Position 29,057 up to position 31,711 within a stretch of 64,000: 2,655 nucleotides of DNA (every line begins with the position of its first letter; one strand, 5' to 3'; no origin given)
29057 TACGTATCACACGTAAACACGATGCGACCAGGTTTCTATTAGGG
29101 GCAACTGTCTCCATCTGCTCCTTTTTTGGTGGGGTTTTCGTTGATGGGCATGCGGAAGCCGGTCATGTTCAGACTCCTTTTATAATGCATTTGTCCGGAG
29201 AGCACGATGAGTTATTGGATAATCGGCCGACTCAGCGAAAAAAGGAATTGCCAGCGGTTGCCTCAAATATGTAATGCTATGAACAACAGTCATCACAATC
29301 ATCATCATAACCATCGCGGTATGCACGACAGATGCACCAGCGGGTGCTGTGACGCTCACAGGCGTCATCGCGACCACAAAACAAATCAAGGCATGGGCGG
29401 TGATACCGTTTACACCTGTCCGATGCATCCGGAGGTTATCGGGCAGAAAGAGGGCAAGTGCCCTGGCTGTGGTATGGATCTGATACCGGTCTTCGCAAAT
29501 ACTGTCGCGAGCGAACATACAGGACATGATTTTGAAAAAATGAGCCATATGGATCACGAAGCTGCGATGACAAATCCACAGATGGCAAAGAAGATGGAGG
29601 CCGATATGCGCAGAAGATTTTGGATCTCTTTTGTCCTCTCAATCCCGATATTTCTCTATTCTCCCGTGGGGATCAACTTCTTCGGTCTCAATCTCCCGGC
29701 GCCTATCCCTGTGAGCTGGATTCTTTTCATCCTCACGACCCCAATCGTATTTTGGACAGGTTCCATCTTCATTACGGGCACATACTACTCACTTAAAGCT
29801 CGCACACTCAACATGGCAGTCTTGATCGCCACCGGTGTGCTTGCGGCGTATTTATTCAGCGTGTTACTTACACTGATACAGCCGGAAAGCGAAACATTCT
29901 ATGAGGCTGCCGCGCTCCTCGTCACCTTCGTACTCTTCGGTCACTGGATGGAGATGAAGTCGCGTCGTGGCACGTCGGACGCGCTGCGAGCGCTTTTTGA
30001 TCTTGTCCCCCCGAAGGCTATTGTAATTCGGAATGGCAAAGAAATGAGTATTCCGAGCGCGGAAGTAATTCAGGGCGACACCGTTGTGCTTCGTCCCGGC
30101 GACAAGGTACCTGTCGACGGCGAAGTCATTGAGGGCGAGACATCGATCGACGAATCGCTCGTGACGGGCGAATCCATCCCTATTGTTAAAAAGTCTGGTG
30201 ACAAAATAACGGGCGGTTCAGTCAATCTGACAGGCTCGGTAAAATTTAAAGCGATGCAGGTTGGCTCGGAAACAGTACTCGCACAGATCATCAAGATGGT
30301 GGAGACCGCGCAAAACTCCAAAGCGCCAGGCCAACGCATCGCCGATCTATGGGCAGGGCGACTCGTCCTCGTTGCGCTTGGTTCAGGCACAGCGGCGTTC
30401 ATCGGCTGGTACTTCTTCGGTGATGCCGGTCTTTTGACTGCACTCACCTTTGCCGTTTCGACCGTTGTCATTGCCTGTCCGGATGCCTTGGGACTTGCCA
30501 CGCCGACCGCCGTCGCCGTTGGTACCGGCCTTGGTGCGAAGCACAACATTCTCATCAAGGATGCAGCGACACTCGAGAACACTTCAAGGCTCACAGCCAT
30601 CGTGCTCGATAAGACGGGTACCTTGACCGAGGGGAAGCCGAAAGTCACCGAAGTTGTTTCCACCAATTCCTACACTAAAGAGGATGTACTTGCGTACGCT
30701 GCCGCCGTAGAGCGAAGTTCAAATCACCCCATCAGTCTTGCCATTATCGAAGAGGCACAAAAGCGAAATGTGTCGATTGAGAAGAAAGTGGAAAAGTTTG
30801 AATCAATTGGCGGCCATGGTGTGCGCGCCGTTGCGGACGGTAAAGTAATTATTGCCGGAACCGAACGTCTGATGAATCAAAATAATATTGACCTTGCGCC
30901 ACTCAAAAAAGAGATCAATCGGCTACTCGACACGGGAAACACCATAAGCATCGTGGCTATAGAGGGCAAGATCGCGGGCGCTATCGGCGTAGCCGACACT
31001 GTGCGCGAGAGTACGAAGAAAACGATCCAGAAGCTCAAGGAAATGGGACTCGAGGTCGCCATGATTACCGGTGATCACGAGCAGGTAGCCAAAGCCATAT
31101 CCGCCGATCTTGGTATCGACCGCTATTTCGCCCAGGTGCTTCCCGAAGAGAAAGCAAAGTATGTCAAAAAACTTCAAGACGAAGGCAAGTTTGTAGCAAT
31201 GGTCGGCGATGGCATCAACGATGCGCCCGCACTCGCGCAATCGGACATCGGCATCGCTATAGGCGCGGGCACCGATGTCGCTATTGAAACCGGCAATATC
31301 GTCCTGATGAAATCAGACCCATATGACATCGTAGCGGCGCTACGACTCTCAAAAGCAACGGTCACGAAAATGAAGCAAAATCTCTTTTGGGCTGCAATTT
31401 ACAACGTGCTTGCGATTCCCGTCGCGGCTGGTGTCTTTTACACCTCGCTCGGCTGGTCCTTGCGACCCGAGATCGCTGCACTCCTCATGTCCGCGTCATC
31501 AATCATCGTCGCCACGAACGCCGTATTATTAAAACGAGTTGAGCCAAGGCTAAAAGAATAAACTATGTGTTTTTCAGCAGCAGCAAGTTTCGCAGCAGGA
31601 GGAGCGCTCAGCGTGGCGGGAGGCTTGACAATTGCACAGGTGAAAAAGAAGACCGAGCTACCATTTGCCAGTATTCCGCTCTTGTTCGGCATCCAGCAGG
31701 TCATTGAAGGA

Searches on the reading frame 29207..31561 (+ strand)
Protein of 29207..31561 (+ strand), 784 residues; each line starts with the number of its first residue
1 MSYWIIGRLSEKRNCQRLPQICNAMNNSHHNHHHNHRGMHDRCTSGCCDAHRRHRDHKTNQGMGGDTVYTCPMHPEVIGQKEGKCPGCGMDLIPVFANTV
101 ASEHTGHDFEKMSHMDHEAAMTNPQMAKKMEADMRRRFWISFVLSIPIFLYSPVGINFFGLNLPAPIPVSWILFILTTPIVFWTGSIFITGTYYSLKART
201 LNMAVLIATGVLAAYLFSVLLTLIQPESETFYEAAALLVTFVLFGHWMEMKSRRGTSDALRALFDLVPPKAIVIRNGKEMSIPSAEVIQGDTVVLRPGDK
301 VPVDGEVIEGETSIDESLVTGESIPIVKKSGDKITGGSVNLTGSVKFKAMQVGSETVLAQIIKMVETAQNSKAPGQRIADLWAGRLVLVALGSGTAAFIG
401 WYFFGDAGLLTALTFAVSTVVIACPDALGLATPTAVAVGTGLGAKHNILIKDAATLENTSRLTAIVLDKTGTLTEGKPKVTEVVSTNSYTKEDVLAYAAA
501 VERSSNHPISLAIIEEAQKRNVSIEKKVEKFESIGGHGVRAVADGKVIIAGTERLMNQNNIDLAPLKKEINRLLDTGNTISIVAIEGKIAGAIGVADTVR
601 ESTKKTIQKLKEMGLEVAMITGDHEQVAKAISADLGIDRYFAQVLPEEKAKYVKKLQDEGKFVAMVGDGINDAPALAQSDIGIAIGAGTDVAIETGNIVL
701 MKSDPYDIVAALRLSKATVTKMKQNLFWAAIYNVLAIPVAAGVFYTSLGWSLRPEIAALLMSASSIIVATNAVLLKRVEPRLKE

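Call 42: search_protein_families(library=pfam, proteins=[window:29207-31561:+], max_evalue=0.001)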
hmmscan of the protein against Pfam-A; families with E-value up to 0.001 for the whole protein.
window:29207-31561:+ (784 aa): 5 families
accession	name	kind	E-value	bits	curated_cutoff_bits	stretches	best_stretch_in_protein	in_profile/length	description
PF00122.25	E1-E2_ATPase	-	1.3e-52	178.4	28.1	1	266-446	2-181/181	E1-E2 ATPase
PF00702.32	Hydrolase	-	6.9e-35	121.6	26.4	1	463-679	2-190/191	haloacid dehalogenase-like hydrolase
PF19335.5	HMBD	-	4.1e-12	46.3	23.6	1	68-95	1-28/28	Heavy metal binding domain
PF08282.18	Hydrolase_3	-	3.4e-05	24.2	20.9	0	654-700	197-243/255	haloacid dehalogenase-like hydrolase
PF13419.12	HAD_2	-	0.00057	20.5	23.8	0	601-672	82-164/178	Haloacid dehalogenase-like hydrolase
